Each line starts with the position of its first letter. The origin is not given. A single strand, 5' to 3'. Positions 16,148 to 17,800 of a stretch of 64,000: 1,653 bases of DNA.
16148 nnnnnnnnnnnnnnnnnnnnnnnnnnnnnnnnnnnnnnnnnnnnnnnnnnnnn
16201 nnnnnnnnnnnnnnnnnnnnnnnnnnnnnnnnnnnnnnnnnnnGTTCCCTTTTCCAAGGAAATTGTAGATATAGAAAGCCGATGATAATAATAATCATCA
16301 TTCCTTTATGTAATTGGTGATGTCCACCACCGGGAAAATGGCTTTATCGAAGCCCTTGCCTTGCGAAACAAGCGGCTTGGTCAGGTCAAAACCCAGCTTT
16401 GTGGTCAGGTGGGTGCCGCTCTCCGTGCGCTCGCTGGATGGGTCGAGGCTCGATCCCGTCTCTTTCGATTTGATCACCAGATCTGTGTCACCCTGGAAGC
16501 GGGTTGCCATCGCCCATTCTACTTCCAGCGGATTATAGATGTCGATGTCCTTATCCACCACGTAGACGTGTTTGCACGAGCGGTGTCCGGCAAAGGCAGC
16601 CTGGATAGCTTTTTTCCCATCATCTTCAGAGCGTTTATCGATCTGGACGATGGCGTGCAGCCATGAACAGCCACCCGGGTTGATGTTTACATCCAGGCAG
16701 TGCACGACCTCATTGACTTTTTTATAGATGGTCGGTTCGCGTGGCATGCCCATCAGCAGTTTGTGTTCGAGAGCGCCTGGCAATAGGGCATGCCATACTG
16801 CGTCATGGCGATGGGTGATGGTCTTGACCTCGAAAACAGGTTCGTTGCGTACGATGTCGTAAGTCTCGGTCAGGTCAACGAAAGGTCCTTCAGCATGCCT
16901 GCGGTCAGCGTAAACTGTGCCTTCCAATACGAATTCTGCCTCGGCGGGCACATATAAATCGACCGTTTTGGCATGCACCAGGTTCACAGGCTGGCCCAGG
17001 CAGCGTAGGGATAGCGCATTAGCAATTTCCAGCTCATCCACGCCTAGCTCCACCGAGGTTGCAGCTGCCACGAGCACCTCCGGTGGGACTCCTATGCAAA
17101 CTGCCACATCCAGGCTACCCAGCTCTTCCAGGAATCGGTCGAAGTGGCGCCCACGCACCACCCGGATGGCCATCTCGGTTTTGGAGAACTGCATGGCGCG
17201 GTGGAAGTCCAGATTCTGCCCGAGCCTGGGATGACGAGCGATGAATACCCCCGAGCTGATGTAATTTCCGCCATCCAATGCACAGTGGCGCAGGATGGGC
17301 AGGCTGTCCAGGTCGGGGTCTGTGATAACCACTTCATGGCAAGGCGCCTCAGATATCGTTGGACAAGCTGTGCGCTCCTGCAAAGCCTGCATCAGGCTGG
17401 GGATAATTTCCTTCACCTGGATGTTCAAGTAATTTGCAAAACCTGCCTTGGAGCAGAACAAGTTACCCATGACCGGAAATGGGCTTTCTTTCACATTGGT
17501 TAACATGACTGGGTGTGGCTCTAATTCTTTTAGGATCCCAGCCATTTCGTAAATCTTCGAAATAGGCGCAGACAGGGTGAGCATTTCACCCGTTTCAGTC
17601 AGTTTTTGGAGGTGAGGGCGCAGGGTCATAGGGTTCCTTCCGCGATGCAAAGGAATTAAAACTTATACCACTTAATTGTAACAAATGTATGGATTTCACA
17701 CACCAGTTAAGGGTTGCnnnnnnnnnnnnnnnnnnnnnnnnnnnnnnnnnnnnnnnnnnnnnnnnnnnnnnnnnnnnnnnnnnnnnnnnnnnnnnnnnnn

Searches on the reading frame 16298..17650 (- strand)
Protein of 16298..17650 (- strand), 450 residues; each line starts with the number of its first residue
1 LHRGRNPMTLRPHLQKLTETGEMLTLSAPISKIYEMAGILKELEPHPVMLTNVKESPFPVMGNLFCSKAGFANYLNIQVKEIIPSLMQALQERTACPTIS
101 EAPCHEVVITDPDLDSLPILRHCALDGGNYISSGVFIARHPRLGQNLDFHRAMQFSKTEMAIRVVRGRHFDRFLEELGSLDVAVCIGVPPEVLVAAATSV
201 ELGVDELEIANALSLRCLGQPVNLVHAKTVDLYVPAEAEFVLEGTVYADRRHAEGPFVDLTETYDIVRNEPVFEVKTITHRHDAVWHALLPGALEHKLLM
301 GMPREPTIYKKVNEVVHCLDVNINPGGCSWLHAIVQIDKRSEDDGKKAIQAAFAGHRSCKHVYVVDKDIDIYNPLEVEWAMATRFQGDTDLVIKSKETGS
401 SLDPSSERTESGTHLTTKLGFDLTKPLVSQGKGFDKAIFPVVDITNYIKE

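Call 33: search_protein_families(library=pfam, proteins=[window:16298-17650:-], max_evalue=0.00001)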
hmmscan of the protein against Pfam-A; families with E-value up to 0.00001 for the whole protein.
window:16298-17650:- (450 aa): 3 families
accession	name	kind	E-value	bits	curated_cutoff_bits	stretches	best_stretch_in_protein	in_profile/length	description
PF01977.22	UbiD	-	2.4e-56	190.6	23.3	1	100-292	6-204/206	3-octaprenyl-4-hydroxybenzoate carboxy-lyase Rift-related domain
PF20696.2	UbiD_C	-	1.6e-30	106.2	24.2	1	298-422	2-126/127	3-octaprenyl-4-hydroxybenzoate carboxy-lyase C-terminal domain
PF20695.2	UbiD_N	-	9e-09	35.7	24.3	1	14-90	1-78/78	3-octaprenyl-4-hydroxybenzoate carboxy-lyase N-terminal domain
